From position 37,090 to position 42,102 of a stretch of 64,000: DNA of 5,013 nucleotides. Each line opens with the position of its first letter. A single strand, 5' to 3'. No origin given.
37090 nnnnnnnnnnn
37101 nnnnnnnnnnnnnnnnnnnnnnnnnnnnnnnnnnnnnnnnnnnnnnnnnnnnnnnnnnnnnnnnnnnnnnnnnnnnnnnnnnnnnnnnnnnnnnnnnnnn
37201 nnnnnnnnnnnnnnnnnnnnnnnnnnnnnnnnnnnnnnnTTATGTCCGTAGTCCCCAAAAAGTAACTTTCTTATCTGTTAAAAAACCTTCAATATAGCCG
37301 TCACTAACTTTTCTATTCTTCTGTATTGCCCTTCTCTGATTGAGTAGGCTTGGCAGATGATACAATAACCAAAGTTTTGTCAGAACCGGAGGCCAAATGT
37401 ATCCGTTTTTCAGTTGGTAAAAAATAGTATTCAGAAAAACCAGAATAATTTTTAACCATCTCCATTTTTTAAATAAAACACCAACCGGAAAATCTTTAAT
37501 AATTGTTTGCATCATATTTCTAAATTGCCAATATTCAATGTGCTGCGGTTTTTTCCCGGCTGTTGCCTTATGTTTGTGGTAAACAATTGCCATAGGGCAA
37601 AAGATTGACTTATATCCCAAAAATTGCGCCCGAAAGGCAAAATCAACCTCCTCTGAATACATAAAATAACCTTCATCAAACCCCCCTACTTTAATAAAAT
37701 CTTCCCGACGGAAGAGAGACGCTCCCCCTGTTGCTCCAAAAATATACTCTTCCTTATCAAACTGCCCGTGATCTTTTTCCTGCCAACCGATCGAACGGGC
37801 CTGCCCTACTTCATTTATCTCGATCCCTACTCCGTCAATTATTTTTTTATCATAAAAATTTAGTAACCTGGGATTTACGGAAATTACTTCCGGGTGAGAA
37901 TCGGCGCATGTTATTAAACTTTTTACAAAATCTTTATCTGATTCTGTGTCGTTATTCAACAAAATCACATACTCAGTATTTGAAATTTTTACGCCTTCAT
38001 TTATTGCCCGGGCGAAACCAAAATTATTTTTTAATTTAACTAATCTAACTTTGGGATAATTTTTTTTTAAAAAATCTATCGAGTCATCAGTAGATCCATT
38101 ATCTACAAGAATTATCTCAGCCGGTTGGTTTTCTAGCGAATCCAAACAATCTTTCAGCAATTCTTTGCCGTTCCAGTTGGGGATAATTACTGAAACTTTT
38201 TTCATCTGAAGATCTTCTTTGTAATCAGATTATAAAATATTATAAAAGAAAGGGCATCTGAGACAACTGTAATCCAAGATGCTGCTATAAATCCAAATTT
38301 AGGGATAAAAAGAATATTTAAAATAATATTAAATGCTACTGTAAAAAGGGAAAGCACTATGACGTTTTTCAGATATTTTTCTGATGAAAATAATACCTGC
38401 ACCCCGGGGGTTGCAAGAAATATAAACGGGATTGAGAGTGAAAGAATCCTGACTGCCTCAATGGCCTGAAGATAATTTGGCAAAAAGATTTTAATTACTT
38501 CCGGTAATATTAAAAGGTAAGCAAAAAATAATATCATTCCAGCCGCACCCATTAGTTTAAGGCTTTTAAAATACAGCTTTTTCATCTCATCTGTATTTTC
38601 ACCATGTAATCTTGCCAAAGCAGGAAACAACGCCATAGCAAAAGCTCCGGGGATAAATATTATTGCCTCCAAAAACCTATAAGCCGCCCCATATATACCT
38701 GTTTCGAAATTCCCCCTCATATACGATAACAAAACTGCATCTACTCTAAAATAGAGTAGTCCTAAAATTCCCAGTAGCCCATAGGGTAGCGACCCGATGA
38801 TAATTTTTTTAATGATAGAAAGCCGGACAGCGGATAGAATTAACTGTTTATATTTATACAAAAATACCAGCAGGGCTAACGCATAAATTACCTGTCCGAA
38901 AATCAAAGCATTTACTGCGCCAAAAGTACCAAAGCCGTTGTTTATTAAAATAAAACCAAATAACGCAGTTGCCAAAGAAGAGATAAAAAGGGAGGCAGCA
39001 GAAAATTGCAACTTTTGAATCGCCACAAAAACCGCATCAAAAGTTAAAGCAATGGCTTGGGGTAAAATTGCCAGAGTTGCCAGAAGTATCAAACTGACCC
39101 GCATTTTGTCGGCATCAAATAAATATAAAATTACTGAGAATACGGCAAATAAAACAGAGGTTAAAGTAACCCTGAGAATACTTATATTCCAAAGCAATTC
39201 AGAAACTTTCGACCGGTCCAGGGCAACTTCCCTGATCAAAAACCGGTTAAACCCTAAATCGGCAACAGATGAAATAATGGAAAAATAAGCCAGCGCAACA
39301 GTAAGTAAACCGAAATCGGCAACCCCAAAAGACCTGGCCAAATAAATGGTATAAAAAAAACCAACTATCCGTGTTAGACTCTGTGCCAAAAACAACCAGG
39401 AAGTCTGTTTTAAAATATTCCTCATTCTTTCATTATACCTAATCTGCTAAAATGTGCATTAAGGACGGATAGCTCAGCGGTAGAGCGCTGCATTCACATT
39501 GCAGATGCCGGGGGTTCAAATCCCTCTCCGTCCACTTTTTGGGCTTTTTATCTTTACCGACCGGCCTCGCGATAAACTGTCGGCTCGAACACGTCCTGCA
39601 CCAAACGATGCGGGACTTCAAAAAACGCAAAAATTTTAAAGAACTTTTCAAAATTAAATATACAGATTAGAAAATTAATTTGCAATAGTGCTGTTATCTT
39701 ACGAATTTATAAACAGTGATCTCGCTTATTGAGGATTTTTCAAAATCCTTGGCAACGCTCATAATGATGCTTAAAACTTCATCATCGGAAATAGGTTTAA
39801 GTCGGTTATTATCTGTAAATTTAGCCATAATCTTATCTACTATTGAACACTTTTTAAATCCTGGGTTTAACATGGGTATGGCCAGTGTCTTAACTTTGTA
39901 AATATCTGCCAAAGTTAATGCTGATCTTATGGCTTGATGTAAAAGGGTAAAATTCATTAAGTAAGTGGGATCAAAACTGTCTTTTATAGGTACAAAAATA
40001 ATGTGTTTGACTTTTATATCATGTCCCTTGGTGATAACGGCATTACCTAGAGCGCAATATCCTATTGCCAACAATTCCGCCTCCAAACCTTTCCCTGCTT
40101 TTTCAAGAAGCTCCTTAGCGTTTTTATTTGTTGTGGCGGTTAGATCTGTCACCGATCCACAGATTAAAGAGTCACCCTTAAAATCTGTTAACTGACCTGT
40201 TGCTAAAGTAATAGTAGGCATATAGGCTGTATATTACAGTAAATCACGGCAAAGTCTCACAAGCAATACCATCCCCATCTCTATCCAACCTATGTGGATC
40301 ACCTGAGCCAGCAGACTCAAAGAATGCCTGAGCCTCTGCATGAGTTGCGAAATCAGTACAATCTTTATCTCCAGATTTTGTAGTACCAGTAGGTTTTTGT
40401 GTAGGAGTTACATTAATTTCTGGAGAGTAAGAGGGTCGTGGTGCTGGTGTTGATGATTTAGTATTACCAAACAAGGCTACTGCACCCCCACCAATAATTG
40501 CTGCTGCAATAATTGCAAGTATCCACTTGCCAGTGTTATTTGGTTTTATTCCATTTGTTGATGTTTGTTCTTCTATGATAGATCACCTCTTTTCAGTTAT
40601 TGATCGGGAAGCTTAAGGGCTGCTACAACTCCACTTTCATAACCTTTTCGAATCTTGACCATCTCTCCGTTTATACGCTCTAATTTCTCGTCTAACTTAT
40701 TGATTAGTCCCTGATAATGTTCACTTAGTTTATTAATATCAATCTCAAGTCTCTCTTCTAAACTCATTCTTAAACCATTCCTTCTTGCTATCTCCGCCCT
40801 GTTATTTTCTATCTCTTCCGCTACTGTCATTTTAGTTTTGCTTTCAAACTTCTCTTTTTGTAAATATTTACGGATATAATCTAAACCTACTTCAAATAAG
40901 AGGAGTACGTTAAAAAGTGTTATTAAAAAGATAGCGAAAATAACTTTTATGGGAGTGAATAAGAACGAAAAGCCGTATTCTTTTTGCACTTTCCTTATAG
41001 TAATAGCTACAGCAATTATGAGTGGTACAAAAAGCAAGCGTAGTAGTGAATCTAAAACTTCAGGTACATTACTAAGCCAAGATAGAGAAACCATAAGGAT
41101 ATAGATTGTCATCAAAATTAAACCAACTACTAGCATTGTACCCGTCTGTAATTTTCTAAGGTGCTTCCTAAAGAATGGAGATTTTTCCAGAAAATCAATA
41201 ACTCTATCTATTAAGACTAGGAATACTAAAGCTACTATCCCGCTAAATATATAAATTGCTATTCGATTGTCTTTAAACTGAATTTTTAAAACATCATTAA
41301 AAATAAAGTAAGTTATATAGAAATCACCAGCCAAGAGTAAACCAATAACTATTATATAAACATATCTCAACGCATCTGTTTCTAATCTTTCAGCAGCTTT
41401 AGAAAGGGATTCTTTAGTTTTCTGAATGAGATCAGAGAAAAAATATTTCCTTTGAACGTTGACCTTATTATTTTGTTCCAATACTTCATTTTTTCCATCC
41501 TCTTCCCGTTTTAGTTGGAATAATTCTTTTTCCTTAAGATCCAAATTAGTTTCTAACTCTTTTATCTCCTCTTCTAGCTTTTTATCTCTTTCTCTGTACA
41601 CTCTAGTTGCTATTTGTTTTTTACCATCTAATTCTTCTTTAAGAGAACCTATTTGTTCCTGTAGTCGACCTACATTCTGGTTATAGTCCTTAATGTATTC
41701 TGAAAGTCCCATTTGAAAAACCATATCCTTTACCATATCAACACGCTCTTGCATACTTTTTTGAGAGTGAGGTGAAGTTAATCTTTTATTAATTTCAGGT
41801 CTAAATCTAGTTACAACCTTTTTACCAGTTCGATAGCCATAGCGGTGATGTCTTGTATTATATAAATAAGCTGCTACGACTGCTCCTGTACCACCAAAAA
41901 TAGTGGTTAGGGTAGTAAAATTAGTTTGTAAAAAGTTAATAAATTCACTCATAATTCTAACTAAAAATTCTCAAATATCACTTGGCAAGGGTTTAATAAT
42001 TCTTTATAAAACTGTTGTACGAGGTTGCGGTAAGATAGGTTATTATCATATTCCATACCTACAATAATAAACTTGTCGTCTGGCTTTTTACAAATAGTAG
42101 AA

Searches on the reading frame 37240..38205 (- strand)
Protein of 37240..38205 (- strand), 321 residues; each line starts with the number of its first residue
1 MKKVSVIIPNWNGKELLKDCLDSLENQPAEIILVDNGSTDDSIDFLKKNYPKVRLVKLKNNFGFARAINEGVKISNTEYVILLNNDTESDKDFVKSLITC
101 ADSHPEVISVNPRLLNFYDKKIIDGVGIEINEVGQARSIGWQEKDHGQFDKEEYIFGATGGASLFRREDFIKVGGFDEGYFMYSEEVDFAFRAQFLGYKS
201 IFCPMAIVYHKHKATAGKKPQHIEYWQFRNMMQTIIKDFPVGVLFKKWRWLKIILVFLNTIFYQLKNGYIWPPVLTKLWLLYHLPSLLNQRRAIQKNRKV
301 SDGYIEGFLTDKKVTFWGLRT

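Call 4: search_protein_families(library=pfam, proteins=[window:37240-38205:-], max_evalue=0.01)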
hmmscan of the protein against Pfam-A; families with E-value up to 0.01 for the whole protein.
window:37240-38205:- (321 aa): 6 families
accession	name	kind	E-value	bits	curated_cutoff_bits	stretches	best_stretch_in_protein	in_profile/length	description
PF00535.33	Glycos_transf_2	-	2.4e-27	96.3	23.3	1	5-173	1-167/168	Glycosyl transferase family 2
PF13641.12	Glyco_tranf_2_3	-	2.2e-11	44.7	27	1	4-215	3-216/230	Glycosyltransferase like family 2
PF10111.15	Glyco_tranf_2_2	-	3.2e-10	40.4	27.3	2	5-96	1-101/276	Glycosyltransferase like family 2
PF13632.12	Glyco_trans_2_3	-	2.3e-07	31.3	27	1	159-271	73-178/198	Glycosyl transferase family group 2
PF02709.20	Glyco_transf_7C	-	1.9e-05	24.6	23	1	158-205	19-67/78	N-terminal domain of galactosyltransferase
PF12804.13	NTP_transf_3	-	0.0083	16.8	27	0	11-109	21-119/160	MobA-like NTP transferase domain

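Call 27: search_protein_families(library=ncbifam, proteins=[window:37240-38205:-], max_evalue=0.01)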
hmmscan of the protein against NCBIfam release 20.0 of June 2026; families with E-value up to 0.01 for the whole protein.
window:37240-38205:- (321 aa): 25 families
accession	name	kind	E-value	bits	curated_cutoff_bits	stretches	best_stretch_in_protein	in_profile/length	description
NF041875.1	EPS_EpsD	equivalog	1.3e-24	87.3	370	2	4-107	1-110/325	exopolysaccharide biosynthesis glycosyltransferase EpsD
TIGR03965.1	mycofact_glyco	equivalog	9.1e-22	77.5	280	1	2-215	74-285/467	mycofactocin biosynthesis glycosyltransferase MftF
TIGR03937.1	PgaC_IcaA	equivalog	5.4e-20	71.7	422.3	1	2-223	45-264/407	poly-beta-1,6-N-acetyl-D-glucosamine synthase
TIGR01556.1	rhamnosyltran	subfamily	4.1e-17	62.3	200.55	1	15-211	8-201/281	rhamnosyltransferase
NF007482.0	PRK10073.1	equivalog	2.2e-16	59.8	423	1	2-103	6-112/334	glycosyltransferase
TIGR03111.1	glyc2_xrt_Gpos1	hypoth_equivalog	1e-14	54.2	363.95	1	3-211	50-267/439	TIGR03111 family XrtG-associated glycosyltransferase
TIGR04283.1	glyco_like_mftF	equivalog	1.9e-13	50.5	182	1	4-102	1-98/221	TIGR04283 family arsenosugar biosynthesis glycosyltransferase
NF038299.1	EPS_HpsN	equivalog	1.6e-11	43.8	425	1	3-217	2-227/317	hormogonium polysaccharide biosynthesis glycosyltransferase HpsN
TIGR04195.1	S_glycosyl_SunS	equivalog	5.8e-10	38.6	350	1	10-89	65-144/421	SunS family peptide S-glycosyltransferase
NF038302.1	EPS_HpsE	equivalog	1.3e-09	37.5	300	1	4-119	3-129/307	hormogonium polysaccharide biosynthesis glycosyltransferase HpsE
NF047683.1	TeichurnBiosyTuaG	equivalog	3.6e-09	36.6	400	1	3-93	7-103/252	teichuronic acid biosynthesis protein TuaG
NF045692.1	OglycostaseCruG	equivalog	3e-08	33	600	1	2-199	41-244/386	2'-O-glycosyltransferase CruG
NF007986.1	PRK10714.1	equivalog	4.8e-08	32.4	529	1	1-109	5-123/316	undecaprenyl-phosphate 4-deoxy-4-formamido-L-arabinose transferase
TIGR04440.1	glyco_TIGR04440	domain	1.7e-07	31.2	70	1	3-119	1-124/215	TIGR00180 family glycosyltransferase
NF041394.1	GtaseAglG_Halo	equivalog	2.9e-07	30.1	440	1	3-179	2-177/304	glucosyl-dolichyl phosphate glucuronosyltransferase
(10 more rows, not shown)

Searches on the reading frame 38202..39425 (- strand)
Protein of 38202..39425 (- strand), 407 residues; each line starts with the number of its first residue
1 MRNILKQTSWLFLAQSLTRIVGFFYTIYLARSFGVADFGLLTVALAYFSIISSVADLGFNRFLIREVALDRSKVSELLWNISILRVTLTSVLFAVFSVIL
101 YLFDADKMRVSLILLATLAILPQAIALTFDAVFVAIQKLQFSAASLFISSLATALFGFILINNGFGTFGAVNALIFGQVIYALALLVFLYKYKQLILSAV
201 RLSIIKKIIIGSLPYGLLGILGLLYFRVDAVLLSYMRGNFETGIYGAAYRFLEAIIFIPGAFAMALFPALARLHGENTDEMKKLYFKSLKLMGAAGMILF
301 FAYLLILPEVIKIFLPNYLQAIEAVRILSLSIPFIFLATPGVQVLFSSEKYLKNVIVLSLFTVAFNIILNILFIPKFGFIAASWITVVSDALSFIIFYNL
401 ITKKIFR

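Call 4: search_protein_families(library=pfam, proteins=[window:38202-39425:-], max_evalue=0.01)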
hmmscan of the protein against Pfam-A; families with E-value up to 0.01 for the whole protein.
window:38202-39425:- (407 aa): 2 families
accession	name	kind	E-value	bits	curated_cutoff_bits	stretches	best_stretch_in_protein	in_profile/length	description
PF01943.22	Polysacc_synt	-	9.2e-31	107.7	28.2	1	4-274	1-274/274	Polysaccharide biosynthesis protein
PF13440.11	Polysacc_synt_3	-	1e-15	58.2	23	1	29-315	2-284/293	Polysaccharide biosynthesis protein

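Call 27: search_protein_families(library=ncbifam, proteins=[window:38202-39425:-], max_evalue=0.01)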
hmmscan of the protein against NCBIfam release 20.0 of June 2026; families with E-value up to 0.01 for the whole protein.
window:38202-39425:- (407 aa): 3 families
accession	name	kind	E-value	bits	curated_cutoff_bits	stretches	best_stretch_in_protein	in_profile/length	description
NF041871.1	Wzx_EPS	equivalog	1.6e-09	37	800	1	23-401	21-398/492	exopolysaccharide biosynthesis flippase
NF007773.0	PRK10459.1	equivalog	3.6e-07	29.5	273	1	4-395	7-388/492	MOP flippase family protein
NF058658.1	Oglyco_Wzx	exception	5.1e-05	22.5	720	1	10-387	16-388/478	O-glycosylation flippase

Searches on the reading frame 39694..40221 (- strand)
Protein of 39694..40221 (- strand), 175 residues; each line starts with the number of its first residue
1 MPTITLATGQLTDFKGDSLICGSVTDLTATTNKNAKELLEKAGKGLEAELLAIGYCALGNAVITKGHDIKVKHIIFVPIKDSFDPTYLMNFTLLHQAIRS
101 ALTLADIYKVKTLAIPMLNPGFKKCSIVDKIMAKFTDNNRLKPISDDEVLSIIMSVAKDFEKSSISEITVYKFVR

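Call 4: search_protein_families(library=pfam, proteins=[window:39694-40221:-], max_evalue=0.01)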
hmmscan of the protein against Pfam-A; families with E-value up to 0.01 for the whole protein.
window:39694-40221:- (175 aa): 1 family
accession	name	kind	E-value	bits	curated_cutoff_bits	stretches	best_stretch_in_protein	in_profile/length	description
PF01661.27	Macro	-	1.5e-10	41.4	22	1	35-125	15-109/118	Macro domain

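Call 72: search_protein_families(library=phrogs, proteins=[window:39694-40221:-], max_evalue=0.001)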
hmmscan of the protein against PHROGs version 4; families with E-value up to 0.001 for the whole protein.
window:39694-40221:- (175 aa): 0 families

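Call 73: search_protein_families(library=padloc, proteins=[window:39694-40221:-], max_evalue=0.001)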
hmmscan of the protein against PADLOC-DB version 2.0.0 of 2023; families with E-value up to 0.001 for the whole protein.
window:39694-40221:- (175 aa): 0 families

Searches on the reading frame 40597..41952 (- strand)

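Call 4: search_protein_families(library=pfam, proteins=[window:40597-41952:-], max_evalue=0.01)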
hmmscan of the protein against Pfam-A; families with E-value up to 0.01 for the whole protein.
window:40597-41952:- (451 aa): 2 families
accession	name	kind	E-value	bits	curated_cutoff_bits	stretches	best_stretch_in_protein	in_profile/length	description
PF04114.19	Gaa1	-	0.0012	18.5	28.6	1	179-344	287-445/497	Gaa1-like, GPI transamidase component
PF14362.11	DUF4407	-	0.0024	17.7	31.3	1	49-176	104-207/297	Domain of unknown function (DUF4407)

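Call 27: search_protein_families(library=ncbifam, proteins=[window:40597-41952:-], max_evalue=0.01)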
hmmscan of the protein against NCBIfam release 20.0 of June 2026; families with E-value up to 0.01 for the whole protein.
window:40597-41952:- (451 aa): 2 families
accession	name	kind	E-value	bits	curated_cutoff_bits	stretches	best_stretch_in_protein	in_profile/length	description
NF033916.0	antiphage_ZorA_3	subfamily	0.0013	17.7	250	1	65-192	342-465/509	anti-phage ZorAB system protein ZorA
NF033928.1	alph_xenorhab_A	subfamily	0.0019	17.6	125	1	83-152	134-205/339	alpha-xenorhabdolysin family binary toxin subunit A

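Call 72: search_protein_families(library=phrogs, proteins=[window:40597-41952:-], max_evalue=0.001)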
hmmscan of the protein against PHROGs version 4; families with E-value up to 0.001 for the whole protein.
window:40597-41952:- (451 aa): 0 families

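Call 73: search_protein_families(library=padloc, proteins=[window:40597-41952:-], max_evalue=0.001)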
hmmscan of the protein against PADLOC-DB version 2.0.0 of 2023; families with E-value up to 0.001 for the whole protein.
window:40597-41952:- (451 aa): 1 family
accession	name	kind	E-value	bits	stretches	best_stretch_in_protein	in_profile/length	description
PDLC00603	ZorA1|ZorA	-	0.00083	16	1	65-192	448-571/727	MotA/ExbB/TolQ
